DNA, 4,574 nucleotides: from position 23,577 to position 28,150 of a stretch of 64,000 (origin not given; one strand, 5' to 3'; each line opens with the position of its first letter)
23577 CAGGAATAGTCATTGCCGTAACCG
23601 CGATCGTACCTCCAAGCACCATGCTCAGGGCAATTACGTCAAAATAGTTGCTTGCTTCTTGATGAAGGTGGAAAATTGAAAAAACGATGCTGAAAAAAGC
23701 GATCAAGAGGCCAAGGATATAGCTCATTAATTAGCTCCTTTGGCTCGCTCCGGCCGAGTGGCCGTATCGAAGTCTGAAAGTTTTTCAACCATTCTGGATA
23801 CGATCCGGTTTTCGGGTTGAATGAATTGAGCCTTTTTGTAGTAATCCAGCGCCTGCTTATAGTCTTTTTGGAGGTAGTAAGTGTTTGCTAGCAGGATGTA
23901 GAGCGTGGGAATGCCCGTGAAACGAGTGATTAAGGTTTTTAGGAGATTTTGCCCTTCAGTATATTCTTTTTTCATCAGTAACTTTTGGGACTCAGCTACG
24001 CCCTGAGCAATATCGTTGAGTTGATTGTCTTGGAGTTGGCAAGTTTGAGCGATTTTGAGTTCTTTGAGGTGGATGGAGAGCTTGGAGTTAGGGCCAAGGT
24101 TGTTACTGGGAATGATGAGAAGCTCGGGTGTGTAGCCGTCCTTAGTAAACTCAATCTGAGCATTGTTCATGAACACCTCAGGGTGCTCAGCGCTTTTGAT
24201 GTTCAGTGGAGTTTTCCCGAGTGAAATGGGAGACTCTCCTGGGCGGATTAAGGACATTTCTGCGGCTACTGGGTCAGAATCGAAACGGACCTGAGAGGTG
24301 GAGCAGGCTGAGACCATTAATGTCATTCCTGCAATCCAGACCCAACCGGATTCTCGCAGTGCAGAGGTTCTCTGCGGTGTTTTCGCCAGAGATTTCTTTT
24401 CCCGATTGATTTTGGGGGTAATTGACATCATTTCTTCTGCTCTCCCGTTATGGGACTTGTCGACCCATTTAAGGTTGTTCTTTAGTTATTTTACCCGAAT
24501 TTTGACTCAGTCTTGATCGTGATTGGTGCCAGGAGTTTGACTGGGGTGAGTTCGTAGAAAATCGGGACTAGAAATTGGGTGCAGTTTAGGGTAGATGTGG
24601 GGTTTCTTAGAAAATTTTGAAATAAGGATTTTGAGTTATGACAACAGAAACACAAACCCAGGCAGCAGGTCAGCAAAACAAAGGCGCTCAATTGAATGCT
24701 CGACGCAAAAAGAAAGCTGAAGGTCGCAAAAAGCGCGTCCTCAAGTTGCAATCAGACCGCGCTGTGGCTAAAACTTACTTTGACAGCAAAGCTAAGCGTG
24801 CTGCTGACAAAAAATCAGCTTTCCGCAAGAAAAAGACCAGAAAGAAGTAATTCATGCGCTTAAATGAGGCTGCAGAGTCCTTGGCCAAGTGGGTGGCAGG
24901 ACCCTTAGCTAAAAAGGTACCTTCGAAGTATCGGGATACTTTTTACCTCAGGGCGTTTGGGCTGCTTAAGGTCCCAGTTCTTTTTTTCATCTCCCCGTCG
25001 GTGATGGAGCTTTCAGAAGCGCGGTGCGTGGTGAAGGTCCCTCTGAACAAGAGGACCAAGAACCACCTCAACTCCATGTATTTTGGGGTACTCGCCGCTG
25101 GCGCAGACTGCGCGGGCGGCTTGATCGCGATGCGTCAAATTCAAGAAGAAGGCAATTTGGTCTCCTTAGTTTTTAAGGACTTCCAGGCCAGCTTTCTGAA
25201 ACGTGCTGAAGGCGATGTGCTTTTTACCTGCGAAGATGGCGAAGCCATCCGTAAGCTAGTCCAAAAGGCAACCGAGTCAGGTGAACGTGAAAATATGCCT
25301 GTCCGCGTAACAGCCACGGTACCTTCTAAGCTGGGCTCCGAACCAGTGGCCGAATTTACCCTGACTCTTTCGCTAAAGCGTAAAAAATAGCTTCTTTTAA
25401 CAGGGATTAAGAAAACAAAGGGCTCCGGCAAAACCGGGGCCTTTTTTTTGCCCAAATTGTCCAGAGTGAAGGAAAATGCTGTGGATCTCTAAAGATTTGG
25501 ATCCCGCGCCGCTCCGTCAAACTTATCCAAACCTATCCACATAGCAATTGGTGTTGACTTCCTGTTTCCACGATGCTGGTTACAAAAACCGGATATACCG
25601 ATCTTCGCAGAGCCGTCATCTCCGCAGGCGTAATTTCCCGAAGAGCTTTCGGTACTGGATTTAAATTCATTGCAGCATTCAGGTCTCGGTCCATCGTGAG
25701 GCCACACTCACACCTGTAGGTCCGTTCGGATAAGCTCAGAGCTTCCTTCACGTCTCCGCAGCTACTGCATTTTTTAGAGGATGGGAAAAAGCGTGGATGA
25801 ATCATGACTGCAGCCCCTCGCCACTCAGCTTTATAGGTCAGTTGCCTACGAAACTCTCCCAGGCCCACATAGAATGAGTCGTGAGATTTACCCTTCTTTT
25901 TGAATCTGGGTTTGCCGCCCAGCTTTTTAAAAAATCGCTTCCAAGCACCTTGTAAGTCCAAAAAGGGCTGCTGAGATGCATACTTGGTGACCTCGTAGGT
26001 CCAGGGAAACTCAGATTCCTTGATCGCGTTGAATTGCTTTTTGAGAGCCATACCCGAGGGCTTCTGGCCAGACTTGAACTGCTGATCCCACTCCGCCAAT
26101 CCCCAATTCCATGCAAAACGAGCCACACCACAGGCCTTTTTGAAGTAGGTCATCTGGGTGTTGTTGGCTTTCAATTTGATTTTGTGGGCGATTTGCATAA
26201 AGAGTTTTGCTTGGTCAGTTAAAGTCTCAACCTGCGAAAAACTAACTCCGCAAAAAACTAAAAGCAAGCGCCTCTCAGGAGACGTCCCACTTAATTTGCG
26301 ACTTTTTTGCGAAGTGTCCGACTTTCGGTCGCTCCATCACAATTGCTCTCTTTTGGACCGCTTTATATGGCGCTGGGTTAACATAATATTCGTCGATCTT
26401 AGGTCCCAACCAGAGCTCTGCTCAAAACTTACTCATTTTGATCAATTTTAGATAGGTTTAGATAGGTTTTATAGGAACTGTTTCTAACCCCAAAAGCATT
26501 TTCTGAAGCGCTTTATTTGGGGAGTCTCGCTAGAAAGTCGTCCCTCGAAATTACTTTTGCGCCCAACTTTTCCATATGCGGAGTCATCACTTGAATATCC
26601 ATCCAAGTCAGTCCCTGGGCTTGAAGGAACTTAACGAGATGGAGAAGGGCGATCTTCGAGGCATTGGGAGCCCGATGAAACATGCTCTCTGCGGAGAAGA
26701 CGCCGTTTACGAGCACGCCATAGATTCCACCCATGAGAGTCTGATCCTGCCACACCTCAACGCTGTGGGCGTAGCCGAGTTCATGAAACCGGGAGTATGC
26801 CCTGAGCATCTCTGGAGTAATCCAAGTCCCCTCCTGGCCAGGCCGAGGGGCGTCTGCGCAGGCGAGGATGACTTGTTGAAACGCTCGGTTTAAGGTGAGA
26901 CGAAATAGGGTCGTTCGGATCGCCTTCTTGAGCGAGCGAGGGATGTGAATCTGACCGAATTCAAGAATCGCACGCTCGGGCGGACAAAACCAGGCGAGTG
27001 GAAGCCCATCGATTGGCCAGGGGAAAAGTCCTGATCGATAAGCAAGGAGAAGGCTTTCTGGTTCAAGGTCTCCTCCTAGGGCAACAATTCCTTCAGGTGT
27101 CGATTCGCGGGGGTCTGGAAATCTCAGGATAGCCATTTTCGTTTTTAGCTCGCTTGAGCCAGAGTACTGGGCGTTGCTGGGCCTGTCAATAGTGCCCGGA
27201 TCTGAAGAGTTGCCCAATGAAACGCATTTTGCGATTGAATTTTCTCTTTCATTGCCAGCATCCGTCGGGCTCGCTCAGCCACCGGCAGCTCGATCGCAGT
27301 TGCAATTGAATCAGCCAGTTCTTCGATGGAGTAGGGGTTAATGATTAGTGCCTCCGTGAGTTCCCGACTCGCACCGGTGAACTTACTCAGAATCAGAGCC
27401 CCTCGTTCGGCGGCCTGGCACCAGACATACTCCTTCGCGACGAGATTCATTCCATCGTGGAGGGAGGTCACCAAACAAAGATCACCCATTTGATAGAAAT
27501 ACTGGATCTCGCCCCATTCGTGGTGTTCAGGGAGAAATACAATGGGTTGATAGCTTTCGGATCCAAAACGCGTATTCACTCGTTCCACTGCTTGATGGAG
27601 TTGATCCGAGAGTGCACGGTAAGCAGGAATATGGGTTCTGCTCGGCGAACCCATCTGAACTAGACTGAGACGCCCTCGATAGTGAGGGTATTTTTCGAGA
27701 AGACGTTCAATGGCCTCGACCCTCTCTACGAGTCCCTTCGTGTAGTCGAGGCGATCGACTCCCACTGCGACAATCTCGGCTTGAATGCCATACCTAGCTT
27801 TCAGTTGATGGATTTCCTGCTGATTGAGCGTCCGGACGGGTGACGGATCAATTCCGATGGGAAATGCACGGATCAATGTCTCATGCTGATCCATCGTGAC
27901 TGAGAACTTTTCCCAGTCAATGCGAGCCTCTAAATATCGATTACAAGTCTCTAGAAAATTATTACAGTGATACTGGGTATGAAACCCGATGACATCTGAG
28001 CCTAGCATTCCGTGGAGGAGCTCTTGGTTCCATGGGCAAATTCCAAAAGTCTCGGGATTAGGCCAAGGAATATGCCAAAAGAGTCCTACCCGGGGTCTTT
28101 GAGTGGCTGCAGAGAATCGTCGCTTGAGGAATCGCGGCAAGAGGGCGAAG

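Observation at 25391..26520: tnpB with a precise in-frame internal deletion of the RuvC-I/II region; a miniaturised TnpB remnant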

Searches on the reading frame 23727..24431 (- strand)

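Call 3: search_protein_families(library=pfam, proteins=[window:23727-24431:-], max_evalue=0.01)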
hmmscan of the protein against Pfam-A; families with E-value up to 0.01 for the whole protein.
window:23727-24431:- (234 aa): 6 families
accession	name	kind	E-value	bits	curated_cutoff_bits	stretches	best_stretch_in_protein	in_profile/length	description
PF00515.34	TPR_1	-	1.2e-07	31.7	27.8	1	177-208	3-34/34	Tetratricopeptide repeat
PF07719.23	TPR_2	-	1.6e-06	28.2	27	1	176-208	2-34/34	Tetratricopeptide repeat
PF14559.12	TPR_19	-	0.00042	21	25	1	151-212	1-62/68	Tetratricopeptide repeat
PF13424.12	TPR_12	-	0.00047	20.7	30.1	1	176-201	46-71/77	Tetratricopeptide repeat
PF13181.12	TPR_8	-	0.00047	20.6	25.7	1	177-207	3-33/34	Tetratricopeptide repeat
PF13432.12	TPR_16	-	0.0065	17.3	32.7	0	157-207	13-63/65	Tetratricopeptide repeat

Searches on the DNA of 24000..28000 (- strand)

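Call 6: search_rna_families(source=window, start=24000, end=28000, threshold=evalue, max_evalue=10)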
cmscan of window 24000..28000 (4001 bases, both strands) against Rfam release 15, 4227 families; matches with E-value up to 10: 7.
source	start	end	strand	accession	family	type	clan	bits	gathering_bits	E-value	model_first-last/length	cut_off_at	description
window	25352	25449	+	RF02432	SpF25_sRNA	Gene; sRNA;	-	24.4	48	0.79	1-102/102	no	Streptococcus sRNA SpF25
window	25375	25449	+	RF01859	Phe_leader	Cis-reg; leader;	-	24.2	55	0.69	1-125/125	no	Phenylalanine leader peptide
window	25383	25472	-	RF01770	rimP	Cis-reg; leader;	-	21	47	4.2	1-102/102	no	Gammaprotebacteria rimP leader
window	25398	25497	-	RF02621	BSnc120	Gene; sRNA;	-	18.4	114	1.7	1-88/88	no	Brucella sRNA 120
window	25417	25451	+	RF00489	ctRNA_p42d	Gene; antisense;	-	18.3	50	2.7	1-46/46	no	ctRNA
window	25357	25446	+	RF00370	sroD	Gene; sRNA;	-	18.2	50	3.8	1-86/86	no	sroD RNA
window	25410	25511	+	RF00516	ylbH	Cis-reg; leader;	-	18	50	1.3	1-122/122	no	ylbH leader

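Call 51: build_rna_model(alignment_id=A3)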
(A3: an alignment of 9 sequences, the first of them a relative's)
Model R1 built from alignment A3 (9 sequences, 168 columns); structure: RNAalifold consensus.
model positions 157; base pairs 20; branch points 2; effective number of sequences 2.9; information 0.59 bits per position. Calibrated on 0.2 Mb of random sequence (short: E-values are rough).
structure used (alignment columns):
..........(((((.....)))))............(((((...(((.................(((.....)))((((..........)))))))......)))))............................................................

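Call 52: search_with_rna_model(model_id=R1, source=window, max_evalue=1, show_alignments=1)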
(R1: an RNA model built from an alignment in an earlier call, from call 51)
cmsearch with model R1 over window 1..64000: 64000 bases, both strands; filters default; matches with E-value up to 1: 1.
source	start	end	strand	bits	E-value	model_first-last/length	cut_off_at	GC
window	25505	25660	-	115.3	4.2e-24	1-157/157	no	0.5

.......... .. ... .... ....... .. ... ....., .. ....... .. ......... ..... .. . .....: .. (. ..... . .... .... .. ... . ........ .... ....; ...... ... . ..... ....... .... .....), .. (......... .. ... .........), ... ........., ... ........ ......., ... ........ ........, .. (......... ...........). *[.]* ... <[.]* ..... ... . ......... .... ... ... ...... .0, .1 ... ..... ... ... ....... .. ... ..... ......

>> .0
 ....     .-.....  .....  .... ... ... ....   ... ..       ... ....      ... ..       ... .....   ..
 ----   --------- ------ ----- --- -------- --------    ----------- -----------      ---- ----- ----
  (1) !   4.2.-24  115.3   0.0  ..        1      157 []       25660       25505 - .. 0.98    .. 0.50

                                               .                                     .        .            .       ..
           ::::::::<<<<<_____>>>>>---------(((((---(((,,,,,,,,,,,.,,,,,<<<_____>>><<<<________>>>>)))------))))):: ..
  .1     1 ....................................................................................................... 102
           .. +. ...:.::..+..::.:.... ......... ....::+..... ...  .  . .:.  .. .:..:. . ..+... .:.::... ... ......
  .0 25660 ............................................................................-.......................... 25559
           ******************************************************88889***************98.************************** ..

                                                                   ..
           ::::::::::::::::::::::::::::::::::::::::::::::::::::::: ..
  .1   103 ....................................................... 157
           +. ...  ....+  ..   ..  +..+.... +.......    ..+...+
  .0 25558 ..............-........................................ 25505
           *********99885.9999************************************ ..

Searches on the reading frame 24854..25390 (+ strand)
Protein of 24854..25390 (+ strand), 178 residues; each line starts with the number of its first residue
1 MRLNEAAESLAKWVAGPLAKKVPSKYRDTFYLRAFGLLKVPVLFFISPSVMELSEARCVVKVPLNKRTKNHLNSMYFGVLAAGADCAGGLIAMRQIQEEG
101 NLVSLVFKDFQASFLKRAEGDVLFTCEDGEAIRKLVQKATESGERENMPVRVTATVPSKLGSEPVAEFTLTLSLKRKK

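Call 3: search_protein_families(library=pfam, proteins=[window:24854-25390:+], max_evalue=0.01)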
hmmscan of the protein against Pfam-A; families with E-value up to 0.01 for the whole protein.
window:24854-25390:+ (178 aa): 1 family
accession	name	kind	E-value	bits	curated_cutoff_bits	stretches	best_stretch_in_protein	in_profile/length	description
PF14539.12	DUF4442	-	9e-12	45.8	25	1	37-156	10-117/132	Domain of unknown function (DUF4442)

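Call 4: search_protein_families(library=ncbifam, proteins=[window:24854-25390:+], max_evalue=0.01)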
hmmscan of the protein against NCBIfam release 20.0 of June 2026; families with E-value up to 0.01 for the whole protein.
window:24854-25390:+ (178 aa): 1 family
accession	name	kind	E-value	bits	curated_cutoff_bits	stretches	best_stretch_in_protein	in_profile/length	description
TIGR00369.1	unchar_dom_1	domain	3.3e-05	24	36.6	1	49-122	9-80/117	hotdog fold thioesterase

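Call 29: find_homologous_proteins(query=window:24854-25390:+, max_evalue=1e-20)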
Query window:24854-25390:+ (178 aa): 2625 proteins with E <= 1e-20 among 2789 candidates; the best 120 are listed.
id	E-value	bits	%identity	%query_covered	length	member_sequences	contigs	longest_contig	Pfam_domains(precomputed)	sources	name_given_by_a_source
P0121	1.8e-106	371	98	100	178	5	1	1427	PF14539.13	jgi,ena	jgi:hypothetical protein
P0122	1.3e-99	349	89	100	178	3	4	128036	PF14539.13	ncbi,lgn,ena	-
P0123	7.8e-99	346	89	100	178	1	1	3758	PF14539.13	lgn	-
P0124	2.6e-92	325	85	98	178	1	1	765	PF14539.13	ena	-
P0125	1.7e-91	322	83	100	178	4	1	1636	PF14539.13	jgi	jgi:acyl-coenzyme A thioesterase PaaI-like protein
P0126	1.6e-84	300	79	99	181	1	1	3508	PF14539.13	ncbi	-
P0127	4.7e-84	298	75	100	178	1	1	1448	PF14539.13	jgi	jgi:acyl-coenzyme A thioesterase PaaI-like protein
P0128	5.5e-84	298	77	100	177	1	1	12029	PF14539.13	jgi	jgi:acyl-coenzyme A thioesterase PaaI-like protein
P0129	1.4e-82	293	76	99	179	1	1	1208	PF14539.13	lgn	-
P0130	2.9e-81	289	76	99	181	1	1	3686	PF14539.13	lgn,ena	-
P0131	6.3e-81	288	73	99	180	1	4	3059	PF14539.13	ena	-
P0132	1.1e-80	287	75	94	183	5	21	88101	PF14539.13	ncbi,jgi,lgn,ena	jgi:acyl-coenzyme A thioesterase PaaI-like protein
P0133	1.1e-80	287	73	98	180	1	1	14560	PF14539.13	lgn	-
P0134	2.9e-80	286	78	93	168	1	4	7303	PF14539.13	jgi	jgi:acyl-coenzyme A thioesterase PaaI-like protein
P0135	7.6e-80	284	73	97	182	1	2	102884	PF14539.13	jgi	jgi:acyl-coenzyme A thioesterase PaaI-like protein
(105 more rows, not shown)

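Call 30: find_encoding_contigs(protein=P0122, flank=6000, max_places=4)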
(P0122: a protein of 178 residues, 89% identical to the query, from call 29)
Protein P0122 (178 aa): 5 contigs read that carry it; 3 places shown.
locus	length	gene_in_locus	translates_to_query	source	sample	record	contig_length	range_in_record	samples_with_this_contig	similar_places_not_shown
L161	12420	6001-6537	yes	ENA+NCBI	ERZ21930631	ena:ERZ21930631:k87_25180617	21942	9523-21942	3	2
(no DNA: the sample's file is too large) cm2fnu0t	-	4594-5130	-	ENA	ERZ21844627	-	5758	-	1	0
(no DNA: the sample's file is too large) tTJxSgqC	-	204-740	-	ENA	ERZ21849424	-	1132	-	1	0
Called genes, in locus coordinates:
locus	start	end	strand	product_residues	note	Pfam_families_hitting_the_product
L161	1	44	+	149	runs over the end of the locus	-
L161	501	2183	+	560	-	PF00723:Glyco_hydro_15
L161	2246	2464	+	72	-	PF01783:Ribosomal_L32p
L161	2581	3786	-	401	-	PF03486:HI0933_like, PF22780:HI0933_like_1st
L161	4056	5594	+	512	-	PF00270:DEAD, PF04851:ResIII (weak), PF00271:Helicase_C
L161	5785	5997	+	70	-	-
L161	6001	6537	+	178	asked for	PF14539:DUF4442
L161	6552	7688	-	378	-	-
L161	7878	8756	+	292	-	PF07724:AAA_2 (faint), PF00004:AAA, PF07726:AAA_3, PF07728:AAA_5, PF17863:AAA_lid_2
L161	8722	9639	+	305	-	-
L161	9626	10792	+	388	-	PF01841:Transglut_core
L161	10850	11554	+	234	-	PF03006:HlyIII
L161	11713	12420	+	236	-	?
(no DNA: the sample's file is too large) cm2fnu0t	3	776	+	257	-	?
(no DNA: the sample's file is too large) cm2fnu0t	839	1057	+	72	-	PF01783:Ribosomal_L32p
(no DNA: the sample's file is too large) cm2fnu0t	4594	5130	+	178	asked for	PF14539:DUF4442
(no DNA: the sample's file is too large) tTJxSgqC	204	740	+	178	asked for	PF14539:DUF4442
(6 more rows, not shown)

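Call 31: find_encoding_contigs(protein=P0121, flank=3000, max_places=3)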
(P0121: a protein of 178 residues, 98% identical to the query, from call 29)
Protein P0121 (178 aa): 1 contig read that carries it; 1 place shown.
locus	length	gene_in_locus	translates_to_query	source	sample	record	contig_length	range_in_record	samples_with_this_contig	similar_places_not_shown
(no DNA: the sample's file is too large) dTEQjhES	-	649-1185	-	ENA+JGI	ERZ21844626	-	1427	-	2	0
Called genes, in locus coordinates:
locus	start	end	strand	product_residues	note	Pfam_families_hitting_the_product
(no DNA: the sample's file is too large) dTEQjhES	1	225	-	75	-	?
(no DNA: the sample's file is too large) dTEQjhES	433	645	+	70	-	-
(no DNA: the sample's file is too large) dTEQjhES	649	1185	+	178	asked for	PF14539:DUF4442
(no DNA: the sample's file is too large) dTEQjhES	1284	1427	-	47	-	?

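Call 55: find_encoding_contigs(protein=window:24854-25390:+, flank=4000, max_places=6)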
Protein window:24854-25390:+ (178 aa): 1 contig read that carries it; 1 place shown.
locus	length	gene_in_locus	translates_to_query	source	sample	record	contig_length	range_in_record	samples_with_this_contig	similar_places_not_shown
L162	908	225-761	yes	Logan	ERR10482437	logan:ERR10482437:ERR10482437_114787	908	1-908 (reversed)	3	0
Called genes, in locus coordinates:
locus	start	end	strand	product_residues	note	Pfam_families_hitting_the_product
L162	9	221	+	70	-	-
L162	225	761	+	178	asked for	PF14539:DUF4442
